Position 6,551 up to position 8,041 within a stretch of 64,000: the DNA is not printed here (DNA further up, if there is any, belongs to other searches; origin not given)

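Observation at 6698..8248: GHKL ATPase fused to a C-terminal HExxH motif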

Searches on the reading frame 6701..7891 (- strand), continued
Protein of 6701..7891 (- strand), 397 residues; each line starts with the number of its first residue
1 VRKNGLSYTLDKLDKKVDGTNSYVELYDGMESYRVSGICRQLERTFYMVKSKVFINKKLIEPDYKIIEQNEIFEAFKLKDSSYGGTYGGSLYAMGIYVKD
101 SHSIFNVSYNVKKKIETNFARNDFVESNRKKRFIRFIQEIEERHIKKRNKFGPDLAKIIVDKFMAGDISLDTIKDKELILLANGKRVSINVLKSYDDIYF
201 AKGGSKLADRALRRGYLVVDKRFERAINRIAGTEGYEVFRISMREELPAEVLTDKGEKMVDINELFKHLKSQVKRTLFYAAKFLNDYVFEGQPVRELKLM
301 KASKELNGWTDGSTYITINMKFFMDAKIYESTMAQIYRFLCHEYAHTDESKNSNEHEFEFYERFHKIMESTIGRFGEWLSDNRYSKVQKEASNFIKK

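Call 50: search_protein_families(library=pfam, proteins=[L029:7989-10427:+, L038:7989-10319:+, L021:7842-10415:+, L017:5045-7168:+, L013:5498-6796:+, L012:2672-4855:+, L024:3360-6158:+, L021:11858-13360:+, L021:13618-15231:+, L021:10881-11924:+], max_evalue=0.01)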
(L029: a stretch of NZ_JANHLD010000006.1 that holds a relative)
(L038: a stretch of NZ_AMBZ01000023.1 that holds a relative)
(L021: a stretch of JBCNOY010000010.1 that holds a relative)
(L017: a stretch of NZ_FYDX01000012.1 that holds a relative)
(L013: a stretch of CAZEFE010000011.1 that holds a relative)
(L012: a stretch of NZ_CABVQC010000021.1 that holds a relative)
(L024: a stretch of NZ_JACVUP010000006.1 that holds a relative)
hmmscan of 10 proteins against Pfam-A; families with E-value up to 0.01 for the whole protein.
L029:7989-10427:+ (812 aa): 1 family
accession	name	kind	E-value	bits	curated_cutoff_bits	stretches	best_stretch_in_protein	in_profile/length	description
PF13589.12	HATPase_c_3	-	2.3e-07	31.4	25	1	24-104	4-92/137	Histidine kinase-, DNA gyrase B-, and HSP90-like ATPase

L038:7989-10319:+ (776 aa): 1 family
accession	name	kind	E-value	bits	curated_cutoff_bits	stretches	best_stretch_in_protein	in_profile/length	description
PF13589.12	HATPase_c_3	-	1.8e-08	35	25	1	24-119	4-106/137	Histidine kinase-, DNA gyrase B-, and HSP90-like ATPase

L021:7842-10415:+ (857 aa): 2 families
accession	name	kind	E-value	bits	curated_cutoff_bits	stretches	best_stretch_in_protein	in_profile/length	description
PF13589.12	HATPase_c_3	-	3.8e-07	30.6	25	1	73-153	4-92/137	Histidine kinase-, DNA gyrase B-, and HSP90-like ATPase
PF02518.31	HATPase_c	-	0.0047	17.8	26.4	0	73-139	7-72/111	Histidine kinase-, DNA gyrase B-, and HSP90-like ATPase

L017:5045-7168:+ (707 aa): 3 families
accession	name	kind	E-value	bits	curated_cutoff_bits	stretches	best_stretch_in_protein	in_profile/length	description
PF01131.25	Topoisom_bac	-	6.8e-102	342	35.1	1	124-552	2-410/411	DNA topoisomerase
PF01751.28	Toprim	-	3e-20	72.6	23.1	1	4-109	2-96/96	Toprim domain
PF01396.24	Zn_ribbon_Top1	-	1.7e-17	63.4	32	2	660-692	3-34/39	Topoisomerase DNA binding C4 zinc finger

L013:5498-6796:+ (432 aa): 9 families
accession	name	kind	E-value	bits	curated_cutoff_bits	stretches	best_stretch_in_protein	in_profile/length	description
PF01935.23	DUF87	-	3.1e-11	44.2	23.2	1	13-67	12-63/220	Helicase HerA, central domain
PF13401.12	AAA_22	-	8.4e-09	36.3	27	1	260-360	22-123/130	AAA domain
PF10412.15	TrwB_AAD_bind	-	1.5e-07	31.1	20.5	1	20-90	11-72/387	Type IV secretion-system coupling protein DNA-binding domain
PF12846.13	AAA_10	-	7.8e-07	28.9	27.5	1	296-380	213-300/362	AAA-like domain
PF05872.18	HerA_C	-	1.5e-06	27.6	22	1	306-380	241-318/502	Helicase HerA-like C-terminal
PF00004.35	AAA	-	2.2e-05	25.4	21.2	0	303-373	43-121/131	ATPase family associated with various cellular activities (AAA)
PF04851.21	ResIII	-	0.00018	21.9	22.5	0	302-338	103-142/164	Type III restriction enzyme, res subunit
PF00270.35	DEAD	-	0.0014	18.9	26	0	302-360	101-158/167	DEAD/DEAH box helicase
PF13245.12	AAA_19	-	0.0027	18.3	25.1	0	25-51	12-38/134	AAA domain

L012:2672-4855:+ (727 aa): 1 family
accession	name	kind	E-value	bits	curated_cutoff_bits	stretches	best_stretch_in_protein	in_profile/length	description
PF00145.23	DNA_methylase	-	2.3e-19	70.4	22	2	32-150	3-116/324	C-5 cytosine-specific DNA methylase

L024:3360-6158:+ (932 aa): 1 family
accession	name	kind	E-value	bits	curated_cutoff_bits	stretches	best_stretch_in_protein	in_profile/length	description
PF11130.14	TraC_F_IV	-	1.2e-82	278.4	28.1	1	53-448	2-375/375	TraC protein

L021:11858-13360:+ (500 aa): 0 families

L021:13618-15231:+ (537 aa): 1 family
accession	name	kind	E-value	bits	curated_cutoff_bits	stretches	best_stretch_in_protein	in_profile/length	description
PF07916.16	TraG_N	-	7.3e-56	190.5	36.1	1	39-515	1-461/462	TraG-like protein, N-terminal region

L021:10881-11924:+ (347 aa): 1 family
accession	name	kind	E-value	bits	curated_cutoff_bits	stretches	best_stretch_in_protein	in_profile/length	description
PF06834.16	TraU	-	2e-60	205.2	26.5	1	58-334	8-305/306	TraU protein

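Call 75: find_encoding_contigs(protein=P0008, flank=10000, max_places=2)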
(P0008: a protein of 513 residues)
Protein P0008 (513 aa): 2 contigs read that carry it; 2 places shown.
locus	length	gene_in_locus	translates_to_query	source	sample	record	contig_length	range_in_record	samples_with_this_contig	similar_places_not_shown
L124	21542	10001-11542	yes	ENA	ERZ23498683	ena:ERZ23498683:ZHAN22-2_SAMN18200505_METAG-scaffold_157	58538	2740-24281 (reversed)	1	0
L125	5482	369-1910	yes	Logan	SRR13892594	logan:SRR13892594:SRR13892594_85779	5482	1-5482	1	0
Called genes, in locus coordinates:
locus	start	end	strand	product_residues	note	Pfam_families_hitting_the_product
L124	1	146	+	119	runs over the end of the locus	-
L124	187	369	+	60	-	-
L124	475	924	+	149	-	-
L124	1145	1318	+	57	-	-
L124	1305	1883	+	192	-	PF00589:Phage_integrase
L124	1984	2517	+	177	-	-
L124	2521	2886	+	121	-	-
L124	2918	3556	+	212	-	-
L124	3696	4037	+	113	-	-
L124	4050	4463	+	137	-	-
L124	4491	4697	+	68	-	-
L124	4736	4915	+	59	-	-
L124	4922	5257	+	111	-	PF14216:DUF4326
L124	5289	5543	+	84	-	-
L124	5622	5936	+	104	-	-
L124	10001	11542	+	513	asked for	PF13589:HATPase_c_3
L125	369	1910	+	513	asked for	PF13589:HATPase_c_3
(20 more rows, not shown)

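Call 83: search_dna_similar(query=L029:7989-10427:+, collection=plasmids, mode=protein, max_rows=25, rows=spread)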
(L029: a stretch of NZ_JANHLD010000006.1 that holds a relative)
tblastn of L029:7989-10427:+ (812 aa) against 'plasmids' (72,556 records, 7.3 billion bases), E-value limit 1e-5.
Records with a match: 196; places in all: 208; records where one place covers at least 80% of the query: 58.
Best place of each record, by identity: >=99% 5; 95-99% 4; 90-95% 1; 80-90% 1; 60-80% 35; <60% 150.
By first word of the organism name: Acinetobacter 89; Pseudomonas 50; Xanthomonas 22; Burkholderia 4; Variovorax 4; Photobacterium 4; Stenotrophomonas 2; Paraburkholderia 2; Acetobacter 2; Aeromonas 2; and 13 more.
By predicted mobility (MOB-suite, as given by PLSDB): conjugative 91; non-mobilizable 63; mobilizable 42.
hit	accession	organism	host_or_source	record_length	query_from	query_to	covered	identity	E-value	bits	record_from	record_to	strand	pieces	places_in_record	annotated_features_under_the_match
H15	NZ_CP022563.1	Pseudomonas monteilii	cell culture,soil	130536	1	812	100%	99.9%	0e+0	1586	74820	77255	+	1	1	ATP-binding protein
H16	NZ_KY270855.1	Pseudomonas putida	Homo sapiens,endobronchial brushing ...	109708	1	812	100%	93.2%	0e+0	1503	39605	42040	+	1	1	ATP-binding protein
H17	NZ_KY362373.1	Pseudomonas syringae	ornamental pear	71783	1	809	100%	62.2%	0e+0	994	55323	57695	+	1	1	ATP-binding protein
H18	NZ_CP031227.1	Pseudomonas amygdali pv. lachrymans str. M301315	-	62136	1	809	100%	61.7%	0e+0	974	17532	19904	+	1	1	ATP-binding protein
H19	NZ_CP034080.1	Pseudomonas syringae pv. pisi str. PP1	Pisum sativum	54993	1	811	100%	61.1%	0e+0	992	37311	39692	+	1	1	ATP-binding protein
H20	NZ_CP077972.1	Pseudomonas aeruginosa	Homo sapiens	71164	1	806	99%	58.6%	0e+0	909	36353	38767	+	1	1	ATP-binding protein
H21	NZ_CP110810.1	Pseudomonas syringae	Peas,Single cell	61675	1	672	83%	68.8%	0e+0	959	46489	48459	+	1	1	ATP-binding protein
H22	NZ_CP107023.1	Clostridium beijerinckii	cell culture,cell pellet of fermenting ...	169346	1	672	83%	56.6%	0e+0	803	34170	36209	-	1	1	ATP-binding protein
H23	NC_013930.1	Thioalkalivibrio sp. K90mix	-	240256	5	564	69%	30.8%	3e-54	211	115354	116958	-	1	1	ATP-binding protein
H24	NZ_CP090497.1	Photobacterium damselae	Seriola lalandi,Cell culture,Caudal ...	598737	9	548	67%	29.3%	6e-55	214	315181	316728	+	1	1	hypothetical protein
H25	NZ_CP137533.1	Xanthomonas euvesicatoria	tomato,cell culture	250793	5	537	66%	28.3%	1e-53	209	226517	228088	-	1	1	ATP-binding protein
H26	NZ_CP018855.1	Xanthomonas citri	Citrus hystrix,citrus leaf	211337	5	537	66%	28.1%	2e-54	212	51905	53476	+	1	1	ATP-binding protein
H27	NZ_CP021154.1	Photobacterium damselae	Neophocaena asiaeorientalis,Single ...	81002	5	290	35%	35.6%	3e-47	190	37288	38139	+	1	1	ATP-binding protein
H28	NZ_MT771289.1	Acinetobacter nosocomialis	-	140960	2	256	31%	36.7%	9e-40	167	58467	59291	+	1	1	ATP-binding protein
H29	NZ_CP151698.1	Acinetobacter baumannii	cat,urine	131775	5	262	32%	33.3%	2e-34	150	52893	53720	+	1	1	ATP-binding protein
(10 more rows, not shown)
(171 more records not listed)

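Call 84: search_dna_similar(query=L029:7989-10427:+, collection=phages, mode=protein, max_rows=15)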
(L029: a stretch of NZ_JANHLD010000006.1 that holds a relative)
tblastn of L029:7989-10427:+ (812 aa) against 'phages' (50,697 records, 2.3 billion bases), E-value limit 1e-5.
Records with a match: 2; places in all: 2; records where one place covers at least 80% of the query: 0.
Best place of each record, by identity: <60% 2.
By first word of the organism name: Acinetobacter 2.
By host as written in the record: - 2.
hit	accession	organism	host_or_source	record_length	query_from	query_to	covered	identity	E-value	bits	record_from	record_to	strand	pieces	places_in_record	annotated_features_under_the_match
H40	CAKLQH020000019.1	Acinetobacter phage MD-2021a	not known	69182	5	262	32%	33.3%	6e-35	150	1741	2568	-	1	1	DNA mismatch repair enzyme (predicted ATPase)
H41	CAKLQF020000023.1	Acinetobacter phage MD-2021a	not known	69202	5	262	32%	33.3%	6e-35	150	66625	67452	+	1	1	DNA mismatch repair enzyme (predicted ATPase)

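Call 85: get_annotated_region(hit=H17, flank=9000)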
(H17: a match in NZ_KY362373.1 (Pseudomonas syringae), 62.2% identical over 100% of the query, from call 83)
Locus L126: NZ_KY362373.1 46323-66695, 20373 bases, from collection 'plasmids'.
description: Pseudomonas syringae pv. syringae strain 7B44 plasmid pPs7B44, complete sequence
organism: Pseudomonas syringae (NCBI taxid 321)
taxonomy: Bacteria; Pseudomonadota; Gammaproteobacteria; Pseudomonadales; Pseudomonadaceae; Pseudomonas; Pseudomonas syringae
host: -; source: ornamental pear; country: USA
typing (MOB-suite, as given by PLSDB): conjugative; replicon rep_cluster_283; relaxase MOBP; mating-pair formation MPF_T
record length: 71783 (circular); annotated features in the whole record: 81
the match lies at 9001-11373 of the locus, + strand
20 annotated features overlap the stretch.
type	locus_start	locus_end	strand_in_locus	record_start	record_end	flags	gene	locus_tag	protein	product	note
CDS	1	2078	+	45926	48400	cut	-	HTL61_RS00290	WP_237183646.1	conjugal transfer protein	-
CDS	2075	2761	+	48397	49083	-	virB5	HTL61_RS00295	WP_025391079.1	P-type DNA transfer protein VirB5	-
CDS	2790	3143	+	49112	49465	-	-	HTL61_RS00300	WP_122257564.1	hypothetical protein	-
CDS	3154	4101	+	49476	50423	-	-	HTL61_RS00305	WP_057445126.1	type IV secretion system protein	-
CDS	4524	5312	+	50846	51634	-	-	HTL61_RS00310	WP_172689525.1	type IV secretion system protein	-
CDS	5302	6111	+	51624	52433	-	-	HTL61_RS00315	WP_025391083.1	P-type conjugative transfer protein VirB9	-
CDS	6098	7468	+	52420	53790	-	-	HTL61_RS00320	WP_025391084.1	TrbI/VirB10 family protein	-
CDS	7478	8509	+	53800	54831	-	virB11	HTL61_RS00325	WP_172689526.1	P-type DNA transfer ATPase VirB11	GO:0044097 - secretion by the type IV secretion system [Evidence IEA]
CDS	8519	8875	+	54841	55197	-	-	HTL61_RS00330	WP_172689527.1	hypothetical protein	-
CDS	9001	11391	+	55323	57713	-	-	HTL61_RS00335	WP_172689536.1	ATP-binding protein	-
CDS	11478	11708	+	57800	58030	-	-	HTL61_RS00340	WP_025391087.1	hypothetical protein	-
CDS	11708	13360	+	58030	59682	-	-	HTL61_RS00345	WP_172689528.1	type IV secretory system conjugative DNA transfer family protein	-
CDS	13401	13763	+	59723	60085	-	-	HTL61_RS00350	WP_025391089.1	TrbM/KikA/MpfK family conjugal transfer protein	-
CDS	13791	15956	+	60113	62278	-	-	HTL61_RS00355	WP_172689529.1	type IA DNA topoisomerase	GO:0006265 - DNA topological change [Evidence IEA]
CDS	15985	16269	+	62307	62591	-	-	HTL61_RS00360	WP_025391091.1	hypothetical protein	-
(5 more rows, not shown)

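Call 86: get_annotated_region(hit=H26, flank=8000)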
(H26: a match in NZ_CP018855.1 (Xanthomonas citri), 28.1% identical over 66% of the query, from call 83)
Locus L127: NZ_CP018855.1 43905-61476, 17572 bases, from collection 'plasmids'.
description: Xanthomonas citri pv. citri strain LH276 plasmid pLH276.1, complete sequence
organism: Xanthomonas citri (NCBI taxid 611301)
taxonomy: Bacteria; Pseudomonadota; Gammaproteobacteria; Lysobacterales; Lysobacteraceae; Xanthomonas; Xanthomonas citri
host: -; source: Citrus hystrix,citrus leaf; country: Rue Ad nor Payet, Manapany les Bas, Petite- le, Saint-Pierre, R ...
typing (MOB-suite, as given by PLSDB): mobilizable; replicon rep_cluster_156; relaxase MOBH
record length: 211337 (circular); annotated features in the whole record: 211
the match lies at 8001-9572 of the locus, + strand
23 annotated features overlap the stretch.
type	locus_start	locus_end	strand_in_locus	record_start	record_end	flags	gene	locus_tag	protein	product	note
CDS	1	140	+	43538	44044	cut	-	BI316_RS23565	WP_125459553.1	hypothetical protein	-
CDS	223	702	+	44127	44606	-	-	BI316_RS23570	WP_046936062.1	hypothetical protein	-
CDS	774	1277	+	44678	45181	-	-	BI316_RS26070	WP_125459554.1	hypothetical protein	-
CDS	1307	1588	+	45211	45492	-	-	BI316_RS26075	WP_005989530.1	hypothetical protein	-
CDS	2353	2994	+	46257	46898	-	-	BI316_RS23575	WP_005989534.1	hypothetical protein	-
CDS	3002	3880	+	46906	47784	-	-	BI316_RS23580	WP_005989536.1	phosphoadenosine phosphosulfate reductase family protein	-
CDS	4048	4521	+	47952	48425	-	-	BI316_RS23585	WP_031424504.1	hypothetical protein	-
CDS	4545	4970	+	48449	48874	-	-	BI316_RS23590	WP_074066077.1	hypothetical protein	-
CDS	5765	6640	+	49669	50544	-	-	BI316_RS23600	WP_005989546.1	ParB N-terminal domain-containing protein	-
CDS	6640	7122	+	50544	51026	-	-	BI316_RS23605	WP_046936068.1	hypothetical protein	-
CDS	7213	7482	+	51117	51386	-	-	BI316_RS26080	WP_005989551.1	nucleotidyltransferase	-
CDS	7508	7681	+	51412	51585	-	-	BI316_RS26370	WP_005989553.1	hypothetical protein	-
CDS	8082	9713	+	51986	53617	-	-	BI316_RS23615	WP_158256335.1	ATP-binding protein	-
CDS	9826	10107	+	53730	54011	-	-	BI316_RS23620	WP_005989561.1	hypothetical protein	-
CDS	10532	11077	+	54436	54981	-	-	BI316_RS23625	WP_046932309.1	hypothetical protein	-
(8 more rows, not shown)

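Call 87: get_annotated_region(hit=H40, flank=4000)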
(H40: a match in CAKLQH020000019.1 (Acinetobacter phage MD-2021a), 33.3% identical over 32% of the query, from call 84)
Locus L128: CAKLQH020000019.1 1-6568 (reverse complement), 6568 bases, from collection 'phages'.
description: Acinetobacter phage MD-2021a strain 5899STDY8049191 genome assembly, contig: ERS3583567SCcontig000019, whole genome shotgun sequence.
organism: Acinetobacter phage MD-2021a (NCBI taxid 2899278)
taxonomy: Viruses; Duplodnaviria; Heunggongvirae; Uroviricota; Caudoviricetes
host: -; source: not known; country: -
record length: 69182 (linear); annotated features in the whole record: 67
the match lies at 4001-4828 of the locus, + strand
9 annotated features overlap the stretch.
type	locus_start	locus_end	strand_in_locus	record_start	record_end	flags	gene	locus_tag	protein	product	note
CDS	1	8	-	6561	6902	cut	-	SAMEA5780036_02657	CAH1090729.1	Uncharacterised protein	-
CDS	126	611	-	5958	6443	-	-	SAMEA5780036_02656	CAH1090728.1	Uncharacterised protein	-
CDS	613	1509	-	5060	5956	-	-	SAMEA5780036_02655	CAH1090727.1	Uncharacterised protein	-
CDS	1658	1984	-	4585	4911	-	-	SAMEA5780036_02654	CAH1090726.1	Uncharacterised protein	-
CDS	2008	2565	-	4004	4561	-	arpA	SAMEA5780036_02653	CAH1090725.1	A-factor-binding protein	-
CDS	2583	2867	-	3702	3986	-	-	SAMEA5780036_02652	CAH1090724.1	Uncharacterised protein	-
CDS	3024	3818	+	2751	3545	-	yfgC_2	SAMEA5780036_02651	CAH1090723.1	peptidase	-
CDS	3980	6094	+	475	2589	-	-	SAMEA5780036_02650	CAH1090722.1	DNA mismatch repair enzyme (predicted ATPase)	-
CDS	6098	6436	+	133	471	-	-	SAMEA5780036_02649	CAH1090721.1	Uncharacterised protein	-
